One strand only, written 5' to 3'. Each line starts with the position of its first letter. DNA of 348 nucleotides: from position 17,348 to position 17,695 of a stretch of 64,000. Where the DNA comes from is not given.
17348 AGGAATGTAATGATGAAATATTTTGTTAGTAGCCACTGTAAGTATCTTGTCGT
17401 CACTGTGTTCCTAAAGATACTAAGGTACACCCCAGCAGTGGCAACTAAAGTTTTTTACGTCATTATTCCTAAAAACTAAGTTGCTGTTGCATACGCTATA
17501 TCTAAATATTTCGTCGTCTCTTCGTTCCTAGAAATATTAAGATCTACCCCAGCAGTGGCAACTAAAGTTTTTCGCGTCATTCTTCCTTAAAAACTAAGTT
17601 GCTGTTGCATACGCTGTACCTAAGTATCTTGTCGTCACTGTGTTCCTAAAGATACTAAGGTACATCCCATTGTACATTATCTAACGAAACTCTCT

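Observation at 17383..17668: Tandem two-hairpin module in the glmS leader with compensatory stem substitutions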

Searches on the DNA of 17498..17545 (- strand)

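Call 55: build_rna_model(alignment_id=A2, structure=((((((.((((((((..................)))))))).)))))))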
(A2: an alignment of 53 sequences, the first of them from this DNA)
Model R1 built from alignment A2 (53 sequences, 48 columns); structure: as given.
model positions 48; base pairs 14; branch points 0; effective number of sequences 6.87; information 1.15 bits per position. Calibrated on 0.2 Mb of random sequence (short: E-values are rough).
structure used (alignment columns):
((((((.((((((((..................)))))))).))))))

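Call 56: search_with_rna_model(model_id=R1, source=window, filters=off, max_evalue=10)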
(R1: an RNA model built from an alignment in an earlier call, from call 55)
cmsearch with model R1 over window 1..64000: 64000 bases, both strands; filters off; matches with E-value up to 10: 31.
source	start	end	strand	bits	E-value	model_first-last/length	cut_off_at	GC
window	17616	17663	-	73.3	7e-16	1-48/48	no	0.4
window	17498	17545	-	72.2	1.3e-15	1-48/48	no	0.29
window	17385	17428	-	56.6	1.4e-11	1-48/48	no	0.39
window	17441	17484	-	29.5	0.00014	1-48/48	no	0.3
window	17616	17663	+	25.2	0.0017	1-48/48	no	0.4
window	17558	17602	-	22.7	0.0075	1-48/48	no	0.36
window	17498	17545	+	21.3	0.018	1-48/48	no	0.29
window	17963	17993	+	15.3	0.61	1-48/48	no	0.29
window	36001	36047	+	15.1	0.68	1-48/48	no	0.23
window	17963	17993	-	14.9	0.79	1-48/48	no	0.29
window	14947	14979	-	14.6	0.91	1-48/48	no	0.15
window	16628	16686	+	14.4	1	1-48/48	no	0.31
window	26479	26518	-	14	1.3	1-48/48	no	0.25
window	18978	19011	-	13.5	1.7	1-48/48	no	0.12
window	7938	7974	-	13.4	1.9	1-48/48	no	0.22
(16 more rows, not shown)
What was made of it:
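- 17498..17545 (-): Hairpin A2 (stem type 2). R1 scores 72.2 bits (call 56).
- The hairpin model finds nothing else in the 64-kb window with filters off (call 56). A and B are homologous: the model built from A copies alone detects B at E 1e-4 and 7.5e-3 (call 56). The hairpin model scores 57-73 bits on the RNA-sense strand and 21-25 bits on the opposite strand (call 56).
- Tried and rejected: The hairpin model scores 21-25 bits there, against 57-73 bits on the RNA-sense strand (call 56).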

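Call 58: search_with_rna_model(model_id=R1, sources=[L018, L022, L023, L024, L025, L026, L027, L028, L029, L030, L031, L032, L033, L034, L035, L036, L037, L038, L039, L040, L041, L042, L043, L044, L045, L046, L047, L048, L049, L050, L051, L052, L053, L054, L055, L056, L057, L058, L059, L060, L061, L062, L063, L064, L065, L066, L067, L068, L069, L070, L071, L072, L073, L074, L075, L076, L077], max_evalue=0.01)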
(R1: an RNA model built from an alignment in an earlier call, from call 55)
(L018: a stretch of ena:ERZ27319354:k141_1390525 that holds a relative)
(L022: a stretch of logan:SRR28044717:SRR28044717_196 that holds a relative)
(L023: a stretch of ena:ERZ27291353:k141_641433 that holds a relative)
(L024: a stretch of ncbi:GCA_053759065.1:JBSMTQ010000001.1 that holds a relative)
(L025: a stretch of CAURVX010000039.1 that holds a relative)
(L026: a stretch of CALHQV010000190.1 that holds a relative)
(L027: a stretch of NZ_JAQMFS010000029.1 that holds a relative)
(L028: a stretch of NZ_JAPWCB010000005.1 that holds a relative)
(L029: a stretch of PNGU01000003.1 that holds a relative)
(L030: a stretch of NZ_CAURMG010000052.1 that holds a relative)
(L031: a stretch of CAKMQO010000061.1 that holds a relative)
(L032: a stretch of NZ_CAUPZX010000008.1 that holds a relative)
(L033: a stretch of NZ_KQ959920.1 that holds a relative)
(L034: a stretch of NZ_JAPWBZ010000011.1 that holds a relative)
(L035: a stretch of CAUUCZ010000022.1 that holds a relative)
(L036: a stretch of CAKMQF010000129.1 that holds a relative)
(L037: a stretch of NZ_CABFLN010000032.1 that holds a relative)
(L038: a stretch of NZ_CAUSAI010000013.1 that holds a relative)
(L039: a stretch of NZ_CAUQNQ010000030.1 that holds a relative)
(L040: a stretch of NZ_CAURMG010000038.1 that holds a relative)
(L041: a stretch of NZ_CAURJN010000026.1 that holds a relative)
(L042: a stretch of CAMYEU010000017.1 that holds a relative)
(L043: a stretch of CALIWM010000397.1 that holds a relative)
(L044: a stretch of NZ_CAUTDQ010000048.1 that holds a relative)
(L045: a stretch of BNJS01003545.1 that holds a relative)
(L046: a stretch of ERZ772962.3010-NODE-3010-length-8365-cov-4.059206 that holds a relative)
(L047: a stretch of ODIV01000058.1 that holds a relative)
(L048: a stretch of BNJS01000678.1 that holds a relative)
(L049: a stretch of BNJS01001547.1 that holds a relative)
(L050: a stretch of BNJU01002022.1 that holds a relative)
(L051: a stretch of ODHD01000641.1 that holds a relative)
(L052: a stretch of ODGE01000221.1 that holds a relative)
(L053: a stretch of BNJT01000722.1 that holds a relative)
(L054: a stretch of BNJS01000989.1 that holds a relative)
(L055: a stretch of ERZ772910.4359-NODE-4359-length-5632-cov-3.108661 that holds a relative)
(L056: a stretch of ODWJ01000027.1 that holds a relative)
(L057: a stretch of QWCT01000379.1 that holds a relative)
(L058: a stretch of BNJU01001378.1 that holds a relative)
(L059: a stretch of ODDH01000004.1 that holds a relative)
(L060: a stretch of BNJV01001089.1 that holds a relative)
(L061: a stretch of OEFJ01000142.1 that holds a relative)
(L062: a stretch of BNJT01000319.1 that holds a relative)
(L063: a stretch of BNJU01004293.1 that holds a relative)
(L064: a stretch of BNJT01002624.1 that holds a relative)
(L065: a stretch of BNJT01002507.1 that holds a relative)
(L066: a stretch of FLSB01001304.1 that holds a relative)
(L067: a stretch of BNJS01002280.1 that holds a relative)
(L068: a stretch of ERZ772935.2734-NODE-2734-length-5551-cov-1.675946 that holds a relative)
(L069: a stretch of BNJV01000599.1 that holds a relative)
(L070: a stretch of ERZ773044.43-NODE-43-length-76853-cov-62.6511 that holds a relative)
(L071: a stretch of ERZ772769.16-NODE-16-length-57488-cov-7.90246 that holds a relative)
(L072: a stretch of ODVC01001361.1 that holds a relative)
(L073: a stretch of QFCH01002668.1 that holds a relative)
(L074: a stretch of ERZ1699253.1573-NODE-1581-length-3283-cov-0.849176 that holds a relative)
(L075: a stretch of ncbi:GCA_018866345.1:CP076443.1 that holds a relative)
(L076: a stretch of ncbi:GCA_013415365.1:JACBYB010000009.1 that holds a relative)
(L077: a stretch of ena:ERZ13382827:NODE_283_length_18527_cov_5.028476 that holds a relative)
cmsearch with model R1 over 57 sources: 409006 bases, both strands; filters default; matches with E-value up to 0.01: 140.
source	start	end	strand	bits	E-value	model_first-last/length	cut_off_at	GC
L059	1647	1694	-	73.8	3.3e-15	1-48/48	no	0.42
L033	7600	7647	-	73.6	3.9e-15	1-48/48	no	0.4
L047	380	427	+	73.6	3.9e-15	1-48/48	no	0.4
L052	3154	3201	+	73.6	3.9e-15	1-48/48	no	0.4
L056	2960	3007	+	73.6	3.9e-15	1-48/48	no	0.4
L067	2149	2196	-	73.6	3.9e-15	1-48/48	no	0.4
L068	327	374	-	73.6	3.9e-15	1-48/48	no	0.4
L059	1765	1812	-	73.3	4.4e-15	1-48/48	no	0.4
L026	5363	5410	-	73.1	5e-15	1-48/48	no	0.42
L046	1292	1339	+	73.1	5e-15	1-48/48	no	0.42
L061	6249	6296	-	73.1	5e-15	1-48/48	no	0.42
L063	1209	1256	-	73.1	5e-15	1-48/48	no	0.42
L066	6841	6888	+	72.9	5.8e-15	1-48/48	no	0.4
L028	754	801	+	72.6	6.7e-15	1-48/48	no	0.42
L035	2780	2827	+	72.6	6.7e-15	1-48/48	no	0.42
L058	410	457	+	72.6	6.7e-15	1-48/48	no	0.42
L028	872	919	+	72.4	7.7e-15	1-48/48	no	0.4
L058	528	575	+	72.4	7.7e-15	1-48/48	no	0.4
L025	84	131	+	72.3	8e-15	1-48/48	no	0.4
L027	2414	2461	-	72.3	8e-15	1-48/48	no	0.4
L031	2260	2307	+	72.3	8e-15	1-48/48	no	0.4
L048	9133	9180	+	72.3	8e-15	1-48/48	no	0.4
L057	3131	3178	+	72.3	8e-15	1-48/48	no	0.4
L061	6367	6414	-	72.3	8e-15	1-48/48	no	0.4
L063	855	902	-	72.3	8e-15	1-48/48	no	0.4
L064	1593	1640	-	72.3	8e-15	1-48/48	no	0.4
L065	11336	11383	+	72.3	8e-15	1-48/48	no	0.4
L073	7301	7348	+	72.3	8e-15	1-48/48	no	0.4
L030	5989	6036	-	72.2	8.5e-15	1-48/48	no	0.29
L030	6107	6154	-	72.2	8.5e-15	1-48/48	no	0.29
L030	6225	6272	-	72.2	8.5e-15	1-48/48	no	0.29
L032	1090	1137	-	72.2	8.5e-15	1-48/48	no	0.29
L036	4197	4244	-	72.2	8.5e-15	1-48/48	no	0.29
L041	5447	5494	+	72.2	8.5e-15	1-48/48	no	0.29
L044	6745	6792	-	72.2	8.5e-15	1-48/48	no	0.29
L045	2402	2449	-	72.2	8.5e-15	1-48/48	no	0.29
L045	2520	2567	-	72.2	8.5e-15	1-48/48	no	0.29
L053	1441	1488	+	72.2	8.5e-15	1-48/48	no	0.29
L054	9688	9735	+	72.2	8.5e-15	1-48/48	no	0.29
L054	9806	9853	+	72.2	8.5e-15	1-48/48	no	0.29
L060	552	599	+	72.2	8.5e-15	1-48/48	no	0.29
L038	7872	7919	-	72.1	9.2e-15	1-48/48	no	0.38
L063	973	1020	-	72.1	9.2e-15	1-48/48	no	0.38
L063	1091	1138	-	71.6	1.2e-14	1-48/48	no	0.31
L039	1677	1724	+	71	1.8e-14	1-48/48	no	0.38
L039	1795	1842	+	71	1.8e-14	1-48/48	no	0.38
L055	3900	3947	+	71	1.8e-14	1-48/48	no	0.38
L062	1992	2039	+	71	1.8e-14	1-48/48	no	0.38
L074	1738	1785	+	71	1.8e-14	1-48/48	no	0.38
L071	6591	6638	-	70.8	2e-14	1-48/48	no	0.42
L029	4963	5010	+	70.5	2.4e-14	1-48/48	no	0.33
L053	1677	1724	+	70.2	2.8e-14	1-48/48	no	0.29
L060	791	838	+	70.2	2.8e-14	1-48/48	no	0.29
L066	6959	7006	+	70.2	2.8e-14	1-48/48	no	0.29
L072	4142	4189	+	70.1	3.1e-14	1-48/48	no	0.38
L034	1228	1275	+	70.1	3.1e-14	1-48/48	no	0.31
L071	6709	6756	-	69.9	3.4e-14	1-48/48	no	0.27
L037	1257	1304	+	69.8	3.6e-14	1-48/48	no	0.4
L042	1353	1400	-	67.9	1.1e-13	1-48/48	no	0.31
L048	9251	9298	+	67.9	1.1e-13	1-48/48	no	0.31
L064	1475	1522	-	67.9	1.1e-13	1-48/48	no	0.31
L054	9924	9971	+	67.9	1.1e-13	1-48/48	no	0.27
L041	5565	5612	+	67.6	1.3e-13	1-48/48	no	0.27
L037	1374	1421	+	65.8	3.8e-13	1-48/48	no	0.35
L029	4845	4892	+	65.3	5.4e-13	1-48/48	no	0.38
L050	6546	6593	-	65.3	5.4e-13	1-48/48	no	0.38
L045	2638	2686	-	65.1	6e-13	1-48/48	no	0.41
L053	1559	1606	+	65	6.2e-13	1-48/48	no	0.35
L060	673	720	+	65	6.2e-13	1-48/48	no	0.35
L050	6427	6474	-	64.4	9e-13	1-48/48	no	0.35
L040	340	387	+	63.9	1.2e-12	1-48/48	no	0.33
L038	7487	7534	-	63.7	1.3e-12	1-48/48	no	0.31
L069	4695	4744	-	61.8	4.2e-12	1-48/48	no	0.38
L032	731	778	-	61.1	6.2e-12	1-48/48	no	0.35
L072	4260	4303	+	57.5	5.4e-11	1-48/48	no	0.34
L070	6956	7011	+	57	7.3e-11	1-48/48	no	0.43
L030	5876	5919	-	56.6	8.9e-11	1-48/48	no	0.39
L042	1239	1282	-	56.6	8.9e-11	1-48/48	no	0.39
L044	6631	6674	-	56.6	8.9e-11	1-48/48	no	0.39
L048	9369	9412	+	56.6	8.9e-11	1-48/48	no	0.39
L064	1361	1404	-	56.6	8.9e-11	1-48/48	no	0.39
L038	7753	7801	-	56.5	9.5e-11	1-48/48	no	0.33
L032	976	1019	-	55.9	1.3e-10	1-48/48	no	0.41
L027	2299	2343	-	55.9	1.4e-10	1-48/48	no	0.33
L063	740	784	-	55.9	1.4e-10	1-48/48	no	0.33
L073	7419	7463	+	55.9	1.4e-10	1-48/48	no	0.33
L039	1913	1956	+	55.7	1.6e-10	1-48/48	no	0.39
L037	1639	1683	+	55.2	2.1e-10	1-48/48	no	0.33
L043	718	763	+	54.1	3.9e-10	1-48/48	no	0.39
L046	1410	1455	+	53.8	4.7e-10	1-48/48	no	0.37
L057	3249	3293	+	53.3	6.6e-10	1-48/48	no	0.33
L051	8367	8411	-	51.7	1.6e-09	1-48/48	no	0.31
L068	213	256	-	50.4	3.7e-09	1-48/48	no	0.34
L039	2181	2224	+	50.3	3.8e-09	1-48/48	no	0.27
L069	4580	4624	-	50.3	3.9e-09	1-48/48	no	0.27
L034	1347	1390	+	49.9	4.9e-09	1-48/48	no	0.23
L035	2898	2943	+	48.9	8.6e-09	1-48/48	no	0.28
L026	5249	5292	-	47.5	2e-08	1-48/48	no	0.36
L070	7082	7125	+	47.5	2e-08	1-48/48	no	0.36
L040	99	143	+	46.5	3.6e-08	1-48/48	no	0.36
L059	1533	1576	-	46.4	3.9e-08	1-48/48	no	0.39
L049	365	416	+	46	4.7e-08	1-48/48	no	0.37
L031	2378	2418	+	44.9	9.6e-08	1-48/48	no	0.37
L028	990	1030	+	43.7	1.9e-07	1-48/48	no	0.34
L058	646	686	+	43.7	1.9e-07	1-48/48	no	0.34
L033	7489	7529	-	43.6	2e-07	1-48/48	no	0.39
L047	498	538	+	43.6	2e-07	1-48/48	no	0.39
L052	3272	3312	+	43.6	2e-07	1-48/48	no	0.39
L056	3078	3118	+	43.6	2e-07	1-48/48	no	0.39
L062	2112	2152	+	42.3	4.2e-07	1-48/48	no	0.32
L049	486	531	+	41.3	8.1e-07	1-48/48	no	0.35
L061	6138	6178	-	39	3.1e-06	1-48/48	no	0.39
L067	2037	2077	-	38.3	4.6e-06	1-48/48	no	0.37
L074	1856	1895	+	33.3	9.2e-05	1-48/48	no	0.38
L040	1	28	+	32.3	0.00016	21-48/48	5'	0.32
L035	3165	3204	+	31.6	0.00025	1-48/48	no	0.32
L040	42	86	+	29.9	0.00069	1-48/48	no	0.31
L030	5932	5975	-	29.5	0.00087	1-48/48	no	0.3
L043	882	921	+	28.3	0.0018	1-48/48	no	0.3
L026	5305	5349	-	27.8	0.0024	1-48/48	no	0.33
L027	2356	2400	-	27.8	0.0024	1-48/48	no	0.33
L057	3192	3236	+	27.8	0.0024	1-48/48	no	0.33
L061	6309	6353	-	27.8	0.0024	1-48/48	no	0.33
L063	797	841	-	27.8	0.0024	1-48/48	no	0.33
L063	1151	1195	-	27.8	0.0024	1-48/48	no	0.33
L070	7025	7069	+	27.8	0.0024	1-48/48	no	0.33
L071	6533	6577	-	27.8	0.0024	1-48/48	no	0.33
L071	6651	6695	-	27.8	0.0024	1-48/48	no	0.33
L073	7362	7406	+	27.8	0.0024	1-48/48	no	0.33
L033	7542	7586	-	27.5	0.0028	1-48/48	no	0.31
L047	441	485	+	27.5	0.0028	1-48/48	no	0.31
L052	3215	3259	+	27.5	0.0028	1-48/48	no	0.31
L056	3021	3065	+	27.5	0.0028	1-48/48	no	0.31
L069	4637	4681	-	26.8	0.0043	1-48/48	no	0.36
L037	1374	1421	-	26.3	0.0058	1-48/48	no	0.35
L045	2341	2388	-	25.6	0.0087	1-48/48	no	0.31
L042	1295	1339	-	25.5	0.009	1-48/48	no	0.31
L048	9312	9356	+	25.5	0.009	1-48/48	no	0.31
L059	1589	1633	-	25.5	0.009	1-48/48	no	0.31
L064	1417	1461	-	25.5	0.009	1-48/48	no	0.31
